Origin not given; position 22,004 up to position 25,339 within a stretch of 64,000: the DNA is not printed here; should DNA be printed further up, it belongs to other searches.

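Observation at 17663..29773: Translationally coupled four-gene envelope module: giant Ig-array/beta-helix protein, PEGA Hanks kinase, TPR/FlgD-Ig protein, Big_2/beta-barrel protein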

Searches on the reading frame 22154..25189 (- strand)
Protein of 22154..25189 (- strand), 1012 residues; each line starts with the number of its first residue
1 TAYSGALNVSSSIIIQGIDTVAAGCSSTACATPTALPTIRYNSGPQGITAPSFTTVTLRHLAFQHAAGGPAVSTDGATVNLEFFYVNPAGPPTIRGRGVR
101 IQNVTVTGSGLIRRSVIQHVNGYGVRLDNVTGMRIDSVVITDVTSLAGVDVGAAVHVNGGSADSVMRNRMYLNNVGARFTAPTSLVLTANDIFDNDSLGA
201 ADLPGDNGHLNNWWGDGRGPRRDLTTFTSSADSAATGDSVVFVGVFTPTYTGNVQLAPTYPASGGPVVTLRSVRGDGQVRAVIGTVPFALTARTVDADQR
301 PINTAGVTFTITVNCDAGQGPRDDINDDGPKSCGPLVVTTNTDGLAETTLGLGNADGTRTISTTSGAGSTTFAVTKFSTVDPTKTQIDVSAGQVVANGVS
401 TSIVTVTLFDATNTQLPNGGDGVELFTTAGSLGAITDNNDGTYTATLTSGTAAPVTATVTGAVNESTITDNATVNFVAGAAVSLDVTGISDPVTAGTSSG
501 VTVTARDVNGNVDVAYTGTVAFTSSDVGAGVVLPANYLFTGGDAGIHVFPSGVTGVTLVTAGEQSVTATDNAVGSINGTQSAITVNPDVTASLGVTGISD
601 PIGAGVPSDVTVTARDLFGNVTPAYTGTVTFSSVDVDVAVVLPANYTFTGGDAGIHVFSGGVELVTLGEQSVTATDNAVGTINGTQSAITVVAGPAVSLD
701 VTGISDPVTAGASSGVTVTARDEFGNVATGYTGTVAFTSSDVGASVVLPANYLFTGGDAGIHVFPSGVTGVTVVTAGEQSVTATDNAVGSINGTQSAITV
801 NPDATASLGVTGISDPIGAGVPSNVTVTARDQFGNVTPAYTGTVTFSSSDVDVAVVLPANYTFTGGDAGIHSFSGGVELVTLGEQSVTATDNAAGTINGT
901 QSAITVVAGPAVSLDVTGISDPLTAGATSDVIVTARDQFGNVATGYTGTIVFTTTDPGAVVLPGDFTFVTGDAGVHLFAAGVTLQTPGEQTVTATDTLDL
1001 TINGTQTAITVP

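Call 45: search_solved_structures(query=window:22154-25189:-, max_evalue=0.01)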
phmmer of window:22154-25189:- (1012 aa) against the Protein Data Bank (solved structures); distinct sequences matched with E-value up to 0.01: 2.
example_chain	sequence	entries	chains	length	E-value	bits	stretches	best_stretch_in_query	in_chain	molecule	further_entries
1cwv_A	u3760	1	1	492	6.8e-06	27.6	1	332-528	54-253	INVASIN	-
5ldy_A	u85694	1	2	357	0.0008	20.7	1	388-649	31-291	Ig domain protein group 1 domain protein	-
